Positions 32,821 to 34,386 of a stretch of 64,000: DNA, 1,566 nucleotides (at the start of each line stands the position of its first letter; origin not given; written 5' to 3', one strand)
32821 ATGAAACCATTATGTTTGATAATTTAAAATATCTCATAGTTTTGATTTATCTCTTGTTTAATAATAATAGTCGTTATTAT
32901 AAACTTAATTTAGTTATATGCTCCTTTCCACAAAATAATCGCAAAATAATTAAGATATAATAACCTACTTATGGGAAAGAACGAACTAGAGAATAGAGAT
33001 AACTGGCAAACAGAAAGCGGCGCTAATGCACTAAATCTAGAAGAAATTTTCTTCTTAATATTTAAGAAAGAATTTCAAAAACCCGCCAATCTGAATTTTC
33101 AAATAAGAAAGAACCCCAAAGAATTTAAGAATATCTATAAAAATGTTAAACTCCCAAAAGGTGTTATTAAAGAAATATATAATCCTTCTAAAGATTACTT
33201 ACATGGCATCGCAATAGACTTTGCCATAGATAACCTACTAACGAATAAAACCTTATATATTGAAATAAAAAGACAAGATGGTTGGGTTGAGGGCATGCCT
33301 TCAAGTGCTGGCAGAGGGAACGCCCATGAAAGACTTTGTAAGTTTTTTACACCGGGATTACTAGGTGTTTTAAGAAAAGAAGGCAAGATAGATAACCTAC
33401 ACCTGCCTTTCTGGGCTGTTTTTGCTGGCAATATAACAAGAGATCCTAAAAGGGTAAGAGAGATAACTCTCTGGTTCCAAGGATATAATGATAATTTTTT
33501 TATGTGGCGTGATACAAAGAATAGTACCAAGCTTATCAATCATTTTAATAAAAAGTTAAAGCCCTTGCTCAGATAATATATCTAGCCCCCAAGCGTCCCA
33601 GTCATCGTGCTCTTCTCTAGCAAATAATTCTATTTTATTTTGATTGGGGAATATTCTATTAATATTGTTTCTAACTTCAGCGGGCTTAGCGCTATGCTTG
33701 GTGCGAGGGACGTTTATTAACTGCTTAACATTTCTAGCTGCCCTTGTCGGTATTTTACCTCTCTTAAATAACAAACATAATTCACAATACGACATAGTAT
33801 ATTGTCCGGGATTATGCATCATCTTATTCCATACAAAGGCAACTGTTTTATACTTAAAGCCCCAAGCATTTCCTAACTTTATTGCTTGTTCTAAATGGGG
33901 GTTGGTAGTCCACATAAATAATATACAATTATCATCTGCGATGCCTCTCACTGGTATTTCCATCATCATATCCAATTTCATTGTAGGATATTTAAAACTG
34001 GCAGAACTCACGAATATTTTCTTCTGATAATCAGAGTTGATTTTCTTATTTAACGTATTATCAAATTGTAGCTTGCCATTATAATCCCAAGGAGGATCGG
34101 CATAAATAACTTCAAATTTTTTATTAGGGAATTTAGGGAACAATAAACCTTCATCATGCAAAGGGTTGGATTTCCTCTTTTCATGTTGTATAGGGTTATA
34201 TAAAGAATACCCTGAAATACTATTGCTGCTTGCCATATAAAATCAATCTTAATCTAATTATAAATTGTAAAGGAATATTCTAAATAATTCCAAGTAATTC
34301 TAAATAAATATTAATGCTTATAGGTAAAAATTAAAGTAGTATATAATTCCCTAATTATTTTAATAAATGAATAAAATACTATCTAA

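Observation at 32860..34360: Compact convergent type II R-M island: EcoRI/MunI-family endonuclease + MT-A70-family adenine methyltransferase wedged between the sugar locus and the atp operon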

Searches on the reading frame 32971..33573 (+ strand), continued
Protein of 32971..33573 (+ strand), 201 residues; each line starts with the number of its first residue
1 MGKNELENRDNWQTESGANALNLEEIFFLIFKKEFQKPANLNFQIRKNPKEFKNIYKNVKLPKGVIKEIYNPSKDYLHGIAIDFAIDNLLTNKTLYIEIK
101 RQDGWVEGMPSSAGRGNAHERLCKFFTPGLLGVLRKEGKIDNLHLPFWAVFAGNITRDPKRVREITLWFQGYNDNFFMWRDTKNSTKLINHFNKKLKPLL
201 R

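Call 40: find_related_loci(query=A1, collection=metagenome_contigs, flank=3000)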
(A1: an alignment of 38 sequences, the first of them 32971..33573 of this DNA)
Query A1 (201 aa) in metagenome_contigs; peptide patterns used: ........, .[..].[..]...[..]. (x = any residue, [..] = any of these).
600 stretches matched a pattern (row limit reached: there are more); 406 encode a relative of the query (tblastn E <= 1e-3); the best 80 are kept; 80 distinct loci.
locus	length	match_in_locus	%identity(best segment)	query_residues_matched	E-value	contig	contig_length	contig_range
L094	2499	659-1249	60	1-200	1e-80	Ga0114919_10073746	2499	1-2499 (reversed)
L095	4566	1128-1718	62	1-200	6e-79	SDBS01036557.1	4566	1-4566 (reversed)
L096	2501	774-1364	59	1-200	2e-79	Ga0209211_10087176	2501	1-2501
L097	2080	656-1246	58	1-200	7e-80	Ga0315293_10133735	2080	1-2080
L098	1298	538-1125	59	1-200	9e-82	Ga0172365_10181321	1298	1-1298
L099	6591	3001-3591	60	1-200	2e-76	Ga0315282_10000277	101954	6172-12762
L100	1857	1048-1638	57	1-200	2e-79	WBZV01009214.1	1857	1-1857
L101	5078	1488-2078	59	1-200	2e-76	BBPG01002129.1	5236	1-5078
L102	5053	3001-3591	58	1-200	2e-76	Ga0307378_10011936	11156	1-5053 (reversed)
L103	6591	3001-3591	58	1-200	9e-76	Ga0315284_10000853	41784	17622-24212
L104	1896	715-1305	58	1-200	2e-78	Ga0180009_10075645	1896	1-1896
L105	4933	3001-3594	60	1-200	9e-75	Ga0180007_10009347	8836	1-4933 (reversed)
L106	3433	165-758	58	1-200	1e-74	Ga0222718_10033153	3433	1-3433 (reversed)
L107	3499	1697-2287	56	1-200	4e-74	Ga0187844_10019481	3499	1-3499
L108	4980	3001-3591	57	1-200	4e-74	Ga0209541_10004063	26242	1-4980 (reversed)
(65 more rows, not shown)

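Call 56: search_dna_similar(query=window:32971-33573:+, collection=plasmids, mode=protein, max_rows=12)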
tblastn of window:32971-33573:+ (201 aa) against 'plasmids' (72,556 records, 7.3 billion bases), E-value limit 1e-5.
No match.

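Call 57: search_dna_similar(query=window:32971-33573:+, collection=phages, mode=protein, max_rows=12)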
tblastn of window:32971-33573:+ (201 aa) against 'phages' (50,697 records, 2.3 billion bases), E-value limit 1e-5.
Records with a match: 1; places in all: 1; records where one place covers at least 80% of the query: 0.
Best place of each record, by identity: <60% 1.
By first word of the organism name: Bacteriophage 1.
By host as written in the record: - 1.
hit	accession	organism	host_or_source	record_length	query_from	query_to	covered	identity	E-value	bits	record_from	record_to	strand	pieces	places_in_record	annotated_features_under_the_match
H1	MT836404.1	Bacteriophage sp.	human fecal samples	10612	65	200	68%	51.4%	2e-39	148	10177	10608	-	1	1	record has no annotation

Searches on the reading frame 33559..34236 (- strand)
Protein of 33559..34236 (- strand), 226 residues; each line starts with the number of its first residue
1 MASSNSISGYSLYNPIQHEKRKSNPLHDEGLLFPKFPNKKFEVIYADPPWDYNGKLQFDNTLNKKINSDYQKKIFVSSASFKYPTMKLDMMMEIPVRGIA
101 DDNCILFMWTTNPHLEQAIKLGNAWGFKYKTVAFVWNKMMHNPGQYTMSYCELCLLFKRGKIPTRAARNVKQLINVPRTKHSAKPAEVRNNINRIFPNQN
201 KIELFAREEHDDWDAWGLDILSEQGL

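Call 3: search_protein_families(library=pfam, proteins=[window:33559-34236:-], max_evalue=1)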
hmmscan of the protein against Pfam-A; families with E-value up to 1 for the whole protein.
window:33559-34236:- (226 aa): 1 family
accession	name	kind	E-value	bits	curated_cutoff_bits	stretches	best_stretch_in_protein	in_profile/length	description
PF05063.20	MT-A70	-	4.2e-21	76.1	23.9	1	41-218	1-171/172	MT-A70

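Call 4: search_protein_families(library=ncbifam, proteins=[window:33559-34236:-], max_evalue=1)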
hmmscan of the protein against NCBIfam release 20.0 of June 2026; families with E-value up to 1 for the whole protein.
window:33559-34236:- (226 aa): 1 family
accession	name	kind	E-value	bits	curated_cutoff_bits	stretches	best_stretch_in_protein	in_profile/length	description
NF047322.1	HK_morpho_MacS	equivalog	0.29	10.2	300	1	86-146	80-138/367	MacS family sensor histidine kinase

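Call 6: search_solved_structures(query=window:33559-34236:-, max_evalue=1, show_alignments=2)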
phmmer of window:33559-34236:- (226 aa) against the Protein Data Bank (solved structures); distinct sequences matched with E-value up to 1: 19.
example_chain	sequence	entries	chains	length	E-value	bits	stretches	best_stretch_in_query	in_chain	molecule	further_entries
7f4r_A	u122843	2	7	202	1.8e-13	53.9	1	81-217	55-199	MT-a70 family protein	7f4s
7f4l_C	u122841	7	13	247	4e-13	52.7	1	81-217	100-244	MT-a70 family protein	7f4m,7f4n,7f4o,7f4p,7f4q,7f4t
7yi8_B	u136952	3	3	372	1.5e-12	50.9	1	80-217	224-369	MT-a70 family protein | mRNA m(6)A methyltransferase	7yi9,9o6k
8xyl_A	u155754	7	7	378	1.5e-12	50.8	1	80-217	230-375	MT-a70 family protein | mRNA m(6)A methyltransferase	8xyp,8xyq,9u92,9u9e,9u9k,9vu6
8xyx_A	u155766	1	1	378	1.5e-11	47.6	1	80-217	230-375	MT-a70 family protein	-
9g4u_A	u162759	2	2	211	1.3e-07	34.8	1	82-210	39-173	N6-adenosine-methyltransferase catalytic subunit | N(6)-adenosine-methyltransferase catalytic subunit METTL3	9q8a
5il0_A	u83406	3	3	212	1.3e-07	34.7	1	82-210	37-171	METTL3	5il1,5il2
9g4w_A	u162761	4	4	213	1.3e-07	34.7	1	82-210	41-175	N6-adenosine-methyltransferase catalytic subunit | N(6)-adenosine-methyltransferase catalytic subunit METTL3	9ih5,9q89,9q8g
9g4s_A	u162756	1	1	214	1.3e-07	34.7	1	82-210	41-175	N6-adenosine-methyltransferase catalytic subunit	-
8bn8_AAA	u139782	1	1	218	1.4e-07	34.6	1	82-210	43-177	N6-adenosine-methyltransferase catalytic subunit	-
9r8z_A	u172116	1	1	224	1.6e-07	34.4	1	82-210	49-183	N(6)-adenosine-methyltransferase catalytic subunit METTL3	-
5k7m_A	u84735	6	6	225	1.6e-07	34.4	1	82-210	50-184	N6-adenosine-methyltransferase 70 kDa subunit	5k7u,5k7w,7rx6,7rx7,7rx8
5l6d_A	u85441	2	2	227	1.7e-07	34.4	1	82-210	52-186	N6-adenosine-methyltransferase 70 kDa subunit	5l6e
29vd_A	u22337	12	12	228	1.7e-07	34.3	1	82-210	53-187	N6-adenosine-methyltransferase catalytic subunit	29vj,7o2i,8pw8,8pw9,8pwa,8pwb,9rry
7acd_A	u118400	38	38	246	2.3e-07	33.9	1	82-210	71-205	N6-adenosine-methyltransferase catalytic subunit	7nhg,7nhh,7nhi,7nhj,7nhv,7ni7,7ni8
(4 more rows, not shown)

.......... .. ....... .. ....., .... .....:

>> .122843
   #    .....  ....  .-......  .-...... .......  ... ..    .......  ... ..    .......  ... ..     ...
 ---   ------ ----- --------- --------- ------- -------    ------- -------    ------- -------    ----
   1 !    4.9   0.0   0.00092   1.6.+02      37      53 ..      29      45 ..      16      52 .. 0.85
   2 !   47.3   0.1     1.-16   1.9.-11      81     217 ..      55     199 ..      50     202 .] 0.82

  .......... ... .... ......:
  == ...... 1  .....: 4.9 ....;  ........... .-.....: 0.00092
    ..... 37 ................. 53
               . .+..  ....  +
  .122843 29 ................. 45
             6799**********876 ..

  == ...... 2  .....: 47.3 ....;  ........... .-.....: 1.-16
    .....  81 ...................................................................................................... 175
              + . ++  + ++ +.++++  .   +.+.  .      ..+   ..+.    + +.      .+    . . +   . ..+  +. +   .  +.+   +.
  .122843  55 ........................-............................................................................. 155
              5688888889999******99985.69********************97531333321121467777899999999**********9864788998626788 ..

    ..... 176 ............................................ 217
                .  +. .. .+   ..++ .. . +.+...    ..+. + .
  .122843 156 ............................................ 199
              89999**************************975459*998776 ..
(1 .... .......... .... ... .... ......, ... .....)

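Call 8: search_protein_families(library=padloc, proteins=[window:33559-34236:-], max_evalue=0.01)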
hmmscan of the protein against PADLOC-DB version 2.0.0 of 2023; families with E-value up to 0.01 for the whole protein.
window:33559-34236:- (226 aa): 3 families
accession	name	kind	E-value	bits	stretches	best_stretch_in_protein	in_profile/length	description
PDLC03262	MTase_II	-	7.1e-62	206.7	1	33-220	2-180/204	Type II methyltransferase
PDLC03221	MTase_II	-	1.3e-14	52.3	1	40-219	20-191/272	Type II methyltransferase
PDLC03723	oMTase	-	8.5e-08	29.9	1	81-133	25-77/414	orphan methyltransferase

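Call 11: find_homologous_proteins(query=window:33559-34236:-, max_evalue=1e-10)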
Query window:33559-34236:- (226 aa): 7940 proteins with E <= 1e-10 among 8000 candidates; the best 120 are listed.
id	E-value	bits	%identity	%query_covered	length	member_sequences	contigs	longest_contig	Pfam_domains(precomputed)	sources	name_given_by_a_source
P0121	5.8e-112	391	70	100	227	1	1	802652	PF05063.21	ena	-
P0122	2.2e-111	389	70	100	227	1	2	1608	PF05063.21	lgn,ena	-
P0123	1.1e-109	383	70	100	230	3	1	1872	PF05063.21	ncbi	-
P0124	2.5e-109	382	73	95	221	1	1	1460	PF05063.21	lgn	-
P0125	5.6e-106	371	71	96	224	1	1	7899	PF05063.21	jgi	jgi:N6-adenosine-specific RNA methylase IME4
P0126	1.7e-99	350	65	97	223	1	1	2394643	PF05063.21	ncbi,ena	-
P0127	8.6e-98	345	65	97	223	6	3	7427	PF05063.21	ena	-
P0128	6.5e-95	335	64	97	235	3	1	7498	PF05063.21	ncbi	ncbi:MAG: MT-A70 family methyltransferase [Salinispira sp.]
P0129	1.4e-94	334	63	97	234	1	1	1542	PF05063.21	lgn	-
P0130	7.1e-94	332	65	96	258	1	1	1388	PF05063.21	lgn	-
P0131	6.9e-93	329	64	98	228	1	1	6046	PF05063.21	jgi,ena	jgi:N6-adenosine-specific RNA methylase IME4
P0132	9.6e-93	328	64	96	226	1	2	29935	PF05063.21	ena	-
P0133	2.9e-92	327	65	95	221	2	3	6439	PF05063.21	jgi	-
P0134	3.2e-92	326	64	97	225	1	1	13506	PF05063.21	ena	-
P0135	5.7e-92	326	62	98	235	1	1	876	PF05063.21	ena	-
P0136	1.2e-91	324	64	95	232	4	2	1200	PF05063.21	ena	-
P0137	2.0e-91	324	61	96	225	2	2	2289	PF05063.21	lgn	-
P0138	3.0e-91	323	61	96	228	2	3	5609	PF05063.21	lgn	-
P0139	8.1e-91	322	62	98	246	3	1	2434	PF05063.21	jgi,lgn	-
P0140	1.5e-90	321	60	99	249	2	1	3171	PF05063.21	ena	-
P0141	2.1e-90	320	61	96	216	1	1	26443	PF05063.21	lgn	-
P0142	2.2e-90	320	63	95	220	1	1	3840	PF05063.21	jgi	-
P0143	2.5e-90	320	62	96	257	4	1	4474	PF05063.21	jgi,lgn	jgi:N6-adenosine-specific RNA methylase IME4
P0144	2.6e-90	320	61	96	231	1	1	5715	PF05063.21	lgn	-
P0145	2.8e-90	320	63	98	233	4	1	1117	PF05063.21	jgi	-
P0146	3.4e-90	320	61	99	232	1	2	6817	PF05063.21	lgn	-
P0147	3.6e-90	320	62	96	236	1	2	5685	PF05063.21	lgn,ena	-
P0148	4.5e-90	319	62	95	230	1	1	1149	PF05063.21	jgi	jgi:N6-adenosine-specific RNA methylase IME4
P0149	4.6e-90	319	62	98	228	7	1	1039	PF05063.21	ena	-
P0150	5.0e-90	319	62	98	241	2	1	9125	PF05063.21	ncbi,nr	ncbi:MAG: transcriptional regulator [Bacteroidetes bacterium]|nr:MAG: transcriptional regulator [Bac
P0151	5.4e-90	319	60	98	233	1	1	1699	PF05063.21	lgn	-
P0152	6.4e-90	319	60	96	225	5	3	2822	PF05063.21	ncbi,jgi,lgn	jgi:N6-adenosine-specific RNA methylase IME4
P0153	7.4e-90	319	62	97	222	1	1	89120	PF05063.21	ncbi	-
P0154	8.0e-90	319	60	96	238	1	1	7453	PF05063.21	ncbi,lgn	-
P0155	9.2e-90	318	61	97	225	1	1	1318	PF05063.21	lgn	-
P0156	1.0e-89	318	59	97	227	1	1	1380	PF05063.21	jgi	jgi:N6-adenosine-specific RNA methylase IME4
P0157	1.0e-89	318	61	96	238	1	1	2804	PF05063.21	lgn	-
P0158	1.1e-89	318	59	97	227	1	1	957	PF05063.21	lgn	-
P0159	1.3e-89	318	61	97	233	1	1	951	PF05063.21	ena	-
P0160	1.3e-89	318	61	96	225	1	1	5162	PF05063.21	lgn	-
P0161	1.6e-89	318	64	96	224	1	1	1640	PF05063.21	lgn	-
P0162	1.6e-89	318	59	100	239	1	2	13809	PF05063.21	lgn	-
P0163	1.7e-89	317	61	96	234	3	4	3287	PF05063.21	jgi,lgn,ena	-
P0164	2.1e-89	317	60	97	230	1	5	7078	PF05063.21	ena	-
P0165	2.1e-89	317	62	96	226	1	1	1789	PF05063.21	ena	-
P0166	2.2e-89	317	63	95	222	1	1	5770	PF05063.21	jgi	jgi:N6-adenosine-specific RNA methylase IME4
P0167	2.5e-89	317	61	96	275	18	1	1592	PF05063.21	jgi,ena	jgi:N6-adenosine-specific RNA methylase IME4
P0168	2.7e-89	317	61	96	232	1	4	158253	PF05063.21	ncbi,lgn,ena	ncbi:MAG: MT-A70 family methyltransferase [Patescibacteria group bacterium]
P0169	2.8e-89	317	59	96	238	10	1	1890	PF05063.21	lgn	-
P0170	3.0e-89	317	60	97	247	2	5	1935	PF05063.21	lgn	-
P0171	3.9e-89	316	61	96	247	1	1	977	PF05063.21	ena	-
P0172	3.9e-89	316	59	97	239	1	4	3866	PF05063.21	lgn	-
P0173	4.7e-89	316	61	99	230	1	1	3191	PF05063.21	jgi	jgi:N6-adenosine-specific RNA methylase IME4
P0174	4.9e-89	316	61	96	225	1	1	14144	PF05063.21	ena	-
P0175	4.9e-89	316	60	97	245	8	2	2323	PF05063.21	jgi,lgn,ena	-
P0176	5.4e-89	316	60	99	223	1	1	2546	PF05063.21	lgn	-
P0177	5.4e-89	316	59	97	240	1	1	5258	PF05063.21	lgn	-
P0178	7.3e-89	315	59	99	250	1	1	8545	PF05063.21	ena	-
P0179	7.4e-89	315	60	95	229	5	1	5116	PF05063.21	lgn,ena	-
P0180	7.5e-89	315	60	96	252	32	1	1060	PF05063.21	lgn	-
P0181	7.7e-89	315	60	95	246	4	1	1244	PF05063.21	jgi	-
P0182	8.1e-89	315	60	96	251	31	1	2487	PF05063.21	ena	-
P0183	9.6e-89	315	61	96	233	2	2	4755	PF05063.21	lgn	-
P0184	1.0e-88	315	59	98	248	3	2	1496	PF05063.21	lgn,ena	-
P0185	1.0e-88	315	63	95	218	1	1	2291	PF05063.21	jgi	-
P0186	1.1e-88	315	63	96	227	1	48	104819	PF05063.21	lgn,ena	-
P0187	1.1e-88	315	59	98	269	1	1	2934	PF05063.21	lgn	-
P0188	1.1e-88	315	59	98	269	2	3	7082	PF05063.21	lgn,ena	-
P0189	1.2e-88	315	62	94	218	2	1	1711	PF05063.21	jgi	jgi:N6-adenosine-specific RNA methylase IME4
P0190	1.2e-88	315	61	96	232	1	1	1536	PF05063.21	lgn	-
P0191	1.2e-88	315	62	97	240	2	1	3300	PF05063.21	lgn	-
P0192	1.2e-88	315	59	99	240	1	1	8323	PF05063.21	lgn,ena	-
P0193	1.3e-88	315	61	98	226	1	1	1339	PF05063.21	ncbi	-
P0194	1.3e-88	315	60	97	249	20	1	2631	PF05063.21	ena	-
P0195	1.4e-88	314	62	96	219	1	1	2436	PF05063.21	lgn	-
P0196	1.5e-88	314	60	97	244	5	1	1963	PF05063.21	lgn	-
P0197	1.5e-88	314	61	96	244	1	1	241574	PF05063.21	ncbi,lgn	-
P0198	1.5e-88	314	60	95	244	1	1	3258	PF05063.21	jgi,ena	-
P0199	1.5e-88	314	61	99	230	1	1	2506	PF05063.21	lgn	-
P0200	1.5e-88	314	60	96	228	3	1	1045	PF05063.21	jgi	jgi:N6-adenosine-specific RNA methylase IME4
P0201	1.7e-88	314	62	97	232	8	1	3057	PF05063.21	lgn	-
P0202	1.7e-88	314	60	96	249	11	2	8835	PF05063.21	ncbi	-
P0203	1.8e-88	314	59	96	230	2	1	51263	PF05063.21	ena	-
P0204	1.9e-88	314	63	97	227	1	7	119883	PF05063.21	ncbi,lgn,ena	-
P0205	1.9e-88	314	59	97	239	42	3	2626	PF05063.21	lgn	-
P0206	2.0e-88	314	60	97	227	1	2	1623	PF05063.21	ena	-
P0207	2.0e-88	314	61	97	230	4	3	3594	PF05063.21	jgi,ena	-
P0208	2.0e-88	314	60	97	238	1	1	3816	PF05063.21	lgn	-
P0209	2.1e-88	314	61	95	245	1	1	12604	PF05063.21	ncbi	-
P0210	2.2e-88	314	59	99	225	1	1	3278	PF05063.21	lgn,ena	-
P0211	2.2e-88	314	60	96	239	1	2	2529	PF05063.21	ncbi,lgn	-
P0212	2.2e-88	314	59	98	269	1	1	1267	PF05063.21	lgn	-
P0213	2.3e-88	314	58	99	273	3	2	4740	PF05063.21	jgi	jgi:N6-adenosine-specific RNA methylase IME4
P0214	2.4e-88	314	60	96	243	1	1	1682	PF05063.21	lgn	-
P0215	2.7e-88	314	61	97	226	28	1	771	PF05063.21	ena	-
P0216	2.8e-88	313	61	96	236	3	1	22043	PF05063.21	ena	-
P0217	2.9e-88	313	59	98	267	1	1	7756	PF05063.21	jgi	jgi:N6-adenosine-specific RNA methylase IME4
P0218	3.1e-88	313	59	98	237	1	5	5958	PF05063.21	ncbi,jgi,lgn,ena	jgi:N6-adenosine-specific RNA methylase IME4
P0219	3.1e-88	313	61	96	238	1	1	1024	PF05063.21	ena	-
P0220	3.3e-88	313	62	96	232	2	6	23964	PF05063.21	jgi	-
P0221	3.3e-88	313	61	96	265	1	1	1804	PF05063.21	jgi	jgi:N6-adenosine-specific RNA methylase IME4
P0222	3.4e-88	313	59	97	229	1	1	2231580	PF05063.21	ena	-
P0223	3.5e-88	313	61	97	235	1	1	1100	PF05063.21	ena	-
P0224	3.6e-88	313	59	96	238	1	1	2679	PF05063.21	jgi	-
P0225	3.7e-88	313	61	99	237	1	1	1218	PF05063.21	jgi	jgi:N6-adenosine-specific RNA methylase IME4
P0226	3.7e-88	313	63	96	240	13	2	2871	PF05063.21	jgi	-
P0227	4.0e-88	313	60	96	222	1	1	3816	PF05063.21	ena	-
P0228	4.1e-88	313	62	94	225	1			PF05063.21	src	-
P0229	4.7e-88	313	60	97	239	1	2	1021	PF05063.21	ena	-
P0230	4.8e-88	313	61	96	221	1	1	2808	PF05063.21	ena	-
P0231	5.1e-88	313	59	98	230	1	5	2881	PF05063.21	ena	-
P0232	5.1e-88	313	59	98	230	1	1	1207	PF05063.21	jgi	-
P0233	5.2e-88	313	61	97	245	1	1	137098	PF05063.21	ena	-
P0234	5.3e-88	313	59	98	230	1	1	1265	PF05063.21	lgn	-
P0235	5.6e-88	312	59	96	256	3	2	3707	PF05063.21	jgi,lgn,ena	-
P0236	5.6e-88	312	58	99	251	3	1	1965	PF05063.21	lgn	-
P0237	5.7e-88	312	61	95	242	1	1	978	PF05063.21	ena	-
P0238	6.0e-88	312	61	96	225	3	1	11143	PF05063.21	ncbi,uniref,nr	ncbi:MAG: transcriptional regulator [Candidatus Staskawiczbacteria bacterium RIFCSPLOWO2_01_FULL_37_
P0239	6.0e-88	312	60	99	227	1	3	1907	PF05063.21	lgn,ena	-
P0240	6.1e-88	312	60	96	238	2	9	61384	PF05063.21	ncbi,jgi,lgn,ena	jgi:N6-adenosine-specific RNA methylase IME4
